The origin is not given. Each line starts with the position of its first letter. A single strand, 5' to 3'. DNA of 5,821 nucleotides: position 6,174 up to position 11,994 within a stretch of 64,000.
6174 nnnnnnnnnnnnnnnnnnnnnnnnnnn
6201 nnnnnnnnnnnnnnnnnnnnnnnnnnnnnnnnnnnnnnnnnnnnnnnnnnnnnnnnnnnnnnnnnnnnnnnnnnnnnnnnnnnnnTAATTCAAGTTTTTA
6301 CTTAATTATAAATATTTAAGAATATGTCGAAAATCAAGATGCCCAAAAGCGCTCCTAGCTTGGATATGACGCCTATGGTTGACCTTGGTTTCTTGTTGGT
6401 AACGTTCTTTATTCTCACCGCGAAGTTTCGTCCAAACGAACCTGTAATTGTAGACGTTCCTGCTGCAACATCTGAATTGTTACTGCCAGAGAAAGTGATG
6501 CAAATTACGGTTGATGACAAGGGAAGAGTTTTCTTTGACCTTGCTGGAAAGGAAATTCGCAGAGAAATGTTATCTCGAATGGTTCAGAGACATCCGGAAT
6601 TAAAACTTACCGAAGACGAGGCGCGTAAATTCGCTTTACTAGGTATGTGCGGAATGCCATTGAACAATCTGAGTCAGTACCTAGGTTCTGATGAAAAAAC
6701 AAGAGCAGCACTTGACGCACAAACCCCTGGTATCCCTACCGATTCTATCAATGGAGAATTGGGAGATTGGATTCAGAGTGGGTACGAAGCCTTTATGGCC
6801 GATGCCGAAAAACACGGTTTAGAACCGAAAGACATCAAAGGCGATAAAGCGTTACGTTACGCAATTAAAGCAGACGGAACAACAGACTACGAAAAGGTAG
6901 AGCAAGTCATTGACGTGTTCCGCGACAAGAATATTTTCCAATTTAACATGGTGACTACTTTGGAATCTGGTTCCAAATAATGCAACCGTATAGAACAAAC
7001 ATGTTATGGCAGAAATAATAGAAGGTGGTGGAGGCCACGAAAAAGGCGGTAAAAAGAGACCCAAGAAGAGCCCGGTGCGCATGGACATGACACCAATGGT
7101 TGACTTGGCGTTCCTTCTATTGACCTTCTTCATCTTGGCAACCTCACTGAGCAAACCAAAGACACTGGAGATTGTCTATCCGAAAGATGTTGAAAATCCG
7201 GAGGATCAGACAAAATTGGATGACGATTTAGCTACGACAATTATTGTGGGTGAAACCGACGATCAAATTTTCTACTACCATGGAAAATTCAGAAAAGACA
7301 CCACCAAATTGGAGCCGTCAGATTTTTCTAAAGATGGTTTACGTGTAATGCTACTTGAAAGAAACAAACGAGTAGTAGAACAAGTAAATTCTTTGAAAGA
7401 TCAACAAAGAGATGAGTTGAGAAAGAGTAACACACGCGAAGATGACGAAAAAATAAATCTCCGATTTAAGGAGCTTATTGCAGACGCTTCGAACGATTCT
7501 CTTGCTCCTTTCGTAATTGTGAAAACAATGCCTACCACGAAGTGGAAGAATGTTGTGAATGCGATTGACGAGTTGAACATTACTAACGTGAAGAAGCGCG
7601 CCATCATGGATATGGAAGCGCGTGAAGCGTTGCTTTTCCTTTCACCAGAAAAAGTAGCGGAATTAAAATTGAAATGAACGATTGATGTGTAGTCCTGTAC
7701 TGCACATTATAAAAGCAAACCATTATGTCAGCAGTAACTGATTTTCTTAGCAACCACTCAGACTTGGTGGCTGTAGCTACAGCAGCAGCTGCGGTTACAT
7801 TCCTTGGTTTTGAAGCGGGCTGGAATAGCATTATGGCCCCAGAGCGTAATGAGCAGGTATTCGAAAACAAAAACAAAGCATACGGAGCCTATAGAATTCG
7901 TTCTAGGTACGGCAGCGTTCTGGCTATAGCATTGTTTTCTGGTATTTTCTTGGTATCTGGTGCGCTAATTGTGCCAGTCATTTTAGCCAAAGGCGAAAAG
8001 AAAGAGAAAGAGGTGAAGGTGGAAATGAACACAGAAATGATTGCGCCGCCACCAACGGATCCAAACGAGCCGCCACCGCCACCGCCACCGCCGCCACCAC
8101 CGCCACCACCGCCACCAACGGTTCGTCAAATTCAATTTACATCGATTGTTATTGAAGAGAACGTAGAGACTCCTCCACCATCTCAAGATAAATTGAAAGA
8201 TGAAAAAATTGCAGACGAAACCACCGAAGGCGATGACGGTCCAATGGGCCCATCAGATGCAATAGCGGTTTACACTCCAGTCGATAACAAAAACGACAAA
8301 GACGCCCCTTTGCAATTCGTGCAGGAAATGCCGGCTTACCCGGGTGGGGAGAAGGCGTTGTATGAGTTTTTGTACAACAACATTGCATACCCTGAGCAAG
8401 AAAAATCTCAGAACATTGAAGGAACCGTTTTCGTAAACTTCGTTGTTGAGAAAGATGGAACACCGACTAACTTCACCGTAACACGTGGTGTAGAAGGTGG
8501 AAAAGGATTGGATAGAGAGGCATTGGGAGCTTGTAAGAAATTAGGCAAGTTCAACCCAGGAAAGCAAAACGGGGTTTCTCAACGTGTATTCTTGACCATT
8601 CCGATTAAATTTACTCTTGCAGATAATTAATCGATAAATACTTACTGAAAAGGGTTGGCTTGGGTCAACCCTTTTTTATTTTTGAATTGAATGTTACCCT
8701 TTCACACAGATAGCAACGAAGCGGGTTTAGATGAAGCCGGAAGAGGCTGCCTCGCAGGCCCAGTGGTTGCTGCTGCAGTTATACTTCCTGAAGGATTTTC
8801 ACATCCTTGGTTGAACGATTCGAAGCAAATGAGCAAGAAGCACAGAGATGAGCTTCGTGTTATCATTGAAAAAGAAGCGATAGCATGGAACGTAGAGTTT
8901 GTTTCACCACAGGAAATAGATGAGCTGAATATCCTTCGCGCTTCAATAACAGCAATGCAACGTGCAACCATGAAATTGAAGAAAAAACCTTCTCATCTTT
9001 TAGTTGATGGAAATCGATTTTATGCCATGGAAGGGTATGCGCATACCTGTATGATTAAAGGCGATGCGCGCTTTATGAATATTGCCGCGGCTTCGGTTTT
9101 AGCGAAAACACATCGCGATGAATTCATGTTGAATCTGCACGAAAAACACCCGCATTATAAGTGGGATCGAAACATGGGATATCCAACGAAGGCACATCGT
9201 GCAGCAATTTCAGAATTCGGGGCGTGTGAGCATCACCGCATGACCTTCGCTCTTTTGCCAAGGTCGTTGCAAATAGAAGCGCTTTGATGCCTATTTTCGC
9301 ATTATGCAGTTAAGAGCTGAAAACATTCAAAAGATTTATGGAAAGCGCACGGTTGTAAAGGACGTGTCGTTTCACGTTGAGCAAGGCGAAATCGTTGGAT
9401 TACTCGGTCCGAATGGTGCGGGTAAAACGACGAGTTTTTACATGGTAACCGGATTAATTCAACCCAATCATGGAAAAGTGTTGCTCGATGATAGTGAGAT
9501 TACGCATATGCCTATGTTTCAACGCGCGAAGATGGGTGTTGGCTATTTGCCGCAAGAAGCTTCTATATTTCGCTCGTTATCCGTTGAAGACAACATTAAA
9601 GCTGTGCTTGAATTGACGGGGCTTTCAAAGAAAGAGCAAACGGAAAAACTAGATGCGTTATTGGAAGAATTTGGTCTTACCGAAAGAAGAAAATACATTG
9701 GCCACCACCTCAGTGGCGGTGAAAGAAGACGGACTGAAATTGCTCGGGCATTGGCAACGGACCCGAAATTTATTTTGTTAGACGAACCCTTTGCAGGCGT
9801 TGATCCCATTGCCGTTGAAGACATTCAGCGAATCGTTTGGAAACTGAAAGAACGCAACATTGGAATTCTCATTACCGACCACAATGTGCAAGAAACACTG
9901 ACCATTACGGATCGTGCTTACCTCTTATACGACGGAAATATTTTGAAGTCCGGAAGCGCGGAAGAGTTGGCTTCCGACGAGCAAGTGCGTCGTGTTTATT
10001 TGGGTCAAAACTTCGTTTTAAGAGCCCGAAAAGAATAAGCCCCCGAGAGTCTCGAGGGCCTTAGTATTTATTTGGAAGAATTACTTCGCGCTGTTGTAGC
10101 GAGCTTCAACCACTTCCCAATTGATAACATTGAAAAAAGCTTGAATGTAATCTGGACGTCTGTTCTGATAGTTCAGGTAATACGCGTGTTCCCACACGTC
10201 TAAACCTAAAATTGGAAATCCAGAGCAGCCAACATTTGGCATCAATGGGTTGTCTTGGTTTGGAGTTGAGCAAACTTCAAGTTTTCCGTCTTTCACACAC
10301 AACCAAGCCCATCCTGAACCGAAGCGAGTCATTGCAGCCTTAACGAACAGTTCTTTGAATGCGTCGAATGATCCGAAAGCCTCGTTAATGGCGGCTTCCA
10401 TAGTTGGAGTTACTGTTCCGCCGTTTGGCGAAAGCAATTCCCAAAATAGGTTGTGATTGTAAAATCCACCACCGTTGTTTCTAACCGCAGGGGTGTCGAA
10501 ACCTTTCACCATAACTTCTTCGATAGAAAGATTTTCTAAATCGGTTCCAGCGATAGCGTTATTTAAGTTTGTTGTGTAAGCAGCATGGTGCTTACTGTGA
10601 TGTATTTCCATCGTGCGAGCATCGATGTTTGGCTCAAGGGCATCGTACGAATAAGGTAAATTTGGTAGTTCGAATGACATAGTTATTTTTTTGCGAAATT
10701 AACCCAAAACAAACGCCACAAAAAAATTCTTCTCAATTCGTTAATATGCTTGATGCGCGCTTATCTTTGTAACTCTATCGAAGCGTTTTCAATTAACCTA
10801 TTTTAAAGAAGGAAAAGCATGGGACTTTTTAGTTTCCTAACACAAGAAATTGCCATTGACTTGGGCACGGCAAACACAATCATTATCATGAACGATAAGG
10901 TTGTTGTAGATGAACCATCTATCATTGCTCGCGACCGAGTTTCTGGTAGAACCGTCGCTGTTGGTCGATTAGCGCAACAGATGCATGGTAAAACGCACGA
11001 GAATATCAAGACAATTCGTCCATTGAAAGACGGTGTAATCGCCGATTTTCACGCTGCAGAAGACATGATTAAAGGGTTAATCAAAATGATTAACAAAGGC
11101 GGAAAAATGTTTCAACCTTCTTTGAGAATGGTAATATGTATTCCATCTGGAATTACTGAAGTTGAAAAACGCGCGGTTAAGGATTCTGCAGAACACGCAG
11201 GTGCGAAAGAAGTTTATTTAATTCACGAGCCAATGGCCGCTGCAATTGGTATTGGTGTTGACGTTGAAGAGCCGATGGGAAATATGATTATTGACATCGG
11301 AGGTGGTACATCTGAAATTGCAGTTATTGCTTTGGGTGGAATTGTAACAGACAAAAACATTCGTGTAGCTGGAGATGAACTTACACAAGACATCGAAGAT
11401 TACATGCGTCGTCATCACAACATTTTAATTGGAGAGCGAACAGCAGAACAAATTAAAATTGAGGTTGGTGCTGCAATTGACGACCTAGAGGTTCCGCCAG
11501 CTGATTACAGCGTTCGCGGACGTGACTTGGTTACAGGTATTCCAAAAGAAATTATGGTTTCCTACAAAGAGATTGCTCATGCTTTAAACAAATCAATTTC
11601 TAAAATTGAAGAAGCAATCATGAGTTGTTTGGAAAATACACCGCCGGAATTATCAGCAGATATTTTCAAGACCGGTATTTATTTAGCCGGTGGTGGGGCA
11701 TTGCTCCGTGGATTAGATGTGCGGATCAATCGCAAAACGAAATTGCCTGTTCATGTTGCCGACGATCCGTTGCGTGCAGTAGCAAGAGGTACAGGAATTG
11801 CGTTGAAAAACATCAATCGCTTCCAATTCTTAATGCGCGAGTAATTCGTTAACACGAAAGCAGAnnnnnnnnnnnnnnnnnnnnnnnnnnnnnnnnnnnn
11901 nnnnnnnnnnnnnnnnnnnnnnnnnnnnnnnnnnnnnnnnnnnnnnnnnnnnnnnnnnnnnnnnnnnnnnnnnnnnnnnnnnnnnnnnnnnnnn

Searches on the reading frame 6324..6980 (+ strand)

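Call 75: search_protein_families(library=pfam, proteins=[window:6324-6980:+], max_evalue=0.0001)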
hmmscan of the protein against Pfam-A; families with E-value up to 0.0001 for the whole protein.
window:6324-6980:+ (218 aa): 1 family
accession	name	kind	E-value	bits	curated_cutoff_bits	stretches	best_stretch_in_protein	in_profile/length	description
PF02472.21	ExbD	-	1.6e-18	67.5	25.4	1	9-73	4-69/128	Biopolymer transport protein ExbD/TolR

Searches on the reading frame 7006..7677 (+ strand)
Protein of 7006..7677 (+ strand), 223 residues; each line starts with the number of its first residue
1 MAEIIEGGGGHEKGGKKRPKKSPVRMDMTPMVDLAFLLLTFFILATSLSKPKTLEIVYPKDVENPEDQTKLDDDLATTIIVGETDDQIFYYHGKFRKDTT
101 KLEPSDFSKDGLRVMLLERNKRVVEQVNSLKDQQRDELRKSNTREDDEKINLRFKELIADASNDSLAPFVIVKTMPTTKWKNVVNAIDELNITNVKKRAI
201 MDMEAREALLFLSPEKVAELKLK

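Call 75: search_protein_families(library=pfam, proteins=[window:7006-7677:+], max_evalue=0.0001)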
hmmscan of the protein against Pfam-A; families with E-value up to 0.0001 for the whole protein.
window:7006-7677:+ (223 aa): 1 family
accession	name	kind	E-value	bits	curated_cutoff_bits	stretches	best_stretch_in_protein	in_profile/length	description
PF02472.21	ExbD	-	8.6e-12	45.7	25.4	1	20-199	2-122/128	Biopolymer transport protein ExbD/TolR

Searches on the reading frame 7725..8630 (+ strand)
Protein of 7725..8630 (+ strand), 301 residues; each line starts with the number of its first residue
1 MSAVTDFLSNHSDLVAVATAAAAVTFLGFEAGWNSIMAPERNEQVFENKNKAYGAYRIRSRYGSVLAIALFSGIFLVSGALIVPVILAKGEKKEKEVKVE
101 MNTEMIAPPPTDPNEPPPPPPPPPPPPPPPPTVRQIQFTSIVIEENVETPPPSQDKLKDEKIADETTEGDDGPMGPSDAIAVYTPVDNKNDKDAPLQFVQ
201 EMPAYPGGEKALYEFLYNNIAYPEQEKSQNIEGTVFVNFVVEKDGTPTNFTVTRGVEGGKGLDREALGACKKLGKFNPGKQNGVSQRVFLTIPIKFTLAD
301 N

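Call 75: search_protein_families(library=pfam, proteins=[window:7725-8630:+], max_evalue=0.0001)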
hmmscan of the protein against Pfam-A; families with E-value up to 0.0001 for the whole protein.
window:7725-8630:+ (301 aa): 1 family
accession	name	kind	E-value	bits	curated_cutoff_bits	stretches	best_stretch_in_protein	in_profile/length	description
PF03544.19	TonB_C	-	1.2e-17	64.5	24.6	1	219-298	2-79/79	Gram-negative bacterial TonB protein C-terminal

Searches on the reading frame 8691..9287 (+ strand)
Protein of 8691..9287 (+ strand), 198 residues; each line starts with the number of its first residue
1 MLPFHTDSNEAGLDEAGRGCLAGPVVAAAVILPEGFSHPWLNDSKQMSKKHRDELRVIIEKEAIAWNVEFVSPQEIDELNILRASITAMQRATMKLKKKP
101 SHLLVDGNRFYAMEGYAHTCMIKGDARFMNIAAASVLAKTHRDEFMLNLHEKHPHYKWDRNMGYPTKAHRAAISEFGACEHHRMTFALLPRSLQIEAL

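Call 75: search_protein_families(library=pfam, proteins=[window:8691-9287:+], max_evalue=0.0001)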
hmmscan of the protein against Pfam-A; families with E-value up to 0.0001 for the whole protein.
window:8691-9287:+ (198 aa): 1 family
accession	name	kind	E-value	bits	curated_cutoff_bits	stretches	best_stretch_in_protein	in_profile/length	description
PF01351.25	RNase_HII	-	6.2e-40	137.7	25.8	1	11-187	1-197/199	Ribonuclease HII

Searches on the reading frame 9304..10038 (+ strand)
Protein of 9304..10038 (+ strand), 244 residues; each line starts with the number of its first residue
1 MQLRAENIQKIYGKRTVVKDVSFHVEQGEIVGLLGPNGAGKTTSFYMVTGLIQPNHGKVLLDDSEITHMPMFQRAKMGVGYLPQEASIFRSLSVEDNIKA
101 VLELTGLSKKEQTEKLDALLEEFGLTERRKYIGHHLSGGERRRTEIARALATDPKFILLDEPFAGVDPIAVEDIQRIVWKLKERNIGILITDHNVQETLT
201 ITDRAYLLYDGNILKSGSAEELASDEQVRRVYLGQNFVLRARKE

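Call 76: search_protein_families(library=pfam, proteins=[window:9304-10038:+], max_evalue=0.0001)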
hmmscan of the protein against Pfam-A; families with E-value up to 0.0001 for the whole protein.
window:9304-10038:+ (244 aa): 1 family
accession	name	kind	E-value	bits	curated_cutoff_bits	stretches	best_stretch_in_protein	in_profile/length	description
PF00005.33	ABC_tran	-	5.5e-37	127.9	25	1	18-164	1-137/137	ABC transporter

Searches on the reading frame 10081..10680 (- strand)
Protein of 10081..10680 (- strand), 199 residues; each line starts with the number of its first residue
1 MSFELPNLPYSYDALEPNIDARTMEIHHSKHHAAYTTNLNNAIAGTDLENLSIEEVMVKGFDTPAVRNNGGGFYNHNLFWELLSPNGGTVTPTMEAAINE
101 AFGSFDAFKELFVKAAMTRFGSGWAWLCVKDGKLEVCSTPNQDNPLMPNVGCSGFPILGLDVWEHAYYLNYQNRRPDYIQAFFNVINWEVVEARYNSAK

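Call 76: search_protein_families(library=pfam, proteins=[window:10081-10680:-], max_evalue=0.0001)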
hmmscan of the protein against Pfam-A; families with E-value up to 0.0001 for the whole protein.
window:10081-10680:- (199 aa): 2 families
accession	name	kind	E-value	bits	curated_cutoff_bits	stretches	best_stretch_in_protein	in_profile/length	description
PF02777.23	Sod_Fe_C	-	4.7e-41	139.4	20.9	1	93-194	4-102/102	Iron/manganese superoxide dismutases, C-terminal domain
PF00081.27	Sod_Fe_N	-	2e-30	105.5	27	1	2-84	1-82/82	Iron/manganese superoxide dismutases, alpha-hairpin domain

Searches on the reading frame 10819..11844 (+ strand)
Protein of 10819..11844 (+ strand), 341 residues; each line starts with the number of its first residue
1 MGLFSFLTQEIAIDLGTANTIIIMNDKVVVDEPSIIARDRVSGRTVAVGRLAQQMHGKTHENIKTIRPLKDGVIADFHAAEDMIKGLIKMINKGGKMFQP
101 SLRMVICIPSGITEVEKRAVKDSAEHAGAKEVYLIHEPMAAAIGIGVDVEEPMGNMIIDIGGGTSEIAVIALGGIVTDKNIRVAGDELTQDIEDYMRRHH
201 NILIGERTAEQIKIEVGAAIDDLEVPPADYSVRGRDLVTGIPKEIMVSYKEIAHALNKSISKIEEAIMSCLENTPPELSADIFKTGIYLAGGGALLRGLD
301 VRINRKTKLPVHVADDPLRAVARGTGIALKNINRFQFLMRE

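Call 76: search_protein_families(library=pfam, proteins=[window:10819-11844:+], max_evalue=0.0001)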
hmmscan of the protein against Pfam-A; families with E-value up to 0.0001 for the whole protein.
window:10819-11844:+ (341 aa): 5 families
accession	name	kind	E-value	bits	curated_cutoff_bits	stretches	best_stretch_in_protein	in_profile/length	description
PF06723.19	MreB_Mbl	-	4.6e-127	423.8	27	1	9-335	2-325/327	MreB/Mbl protein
PF14450.12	FtsA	-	5.5e-10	40.1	31.8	1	157-315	2-111/127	Cell division protein FtsA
PF00012.26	HSP70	-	1.2e-09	37.4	20.6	1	103-174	135-207/599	Hsp70 protein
PF00022.25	Actin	-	3.5e-08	32.9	27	0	32-202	30-192/410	Actin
PF11104.14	PilM_2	-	3.8e-05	23.2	27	0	287-330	278-320/340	Type IV pilus assembly protein PilM;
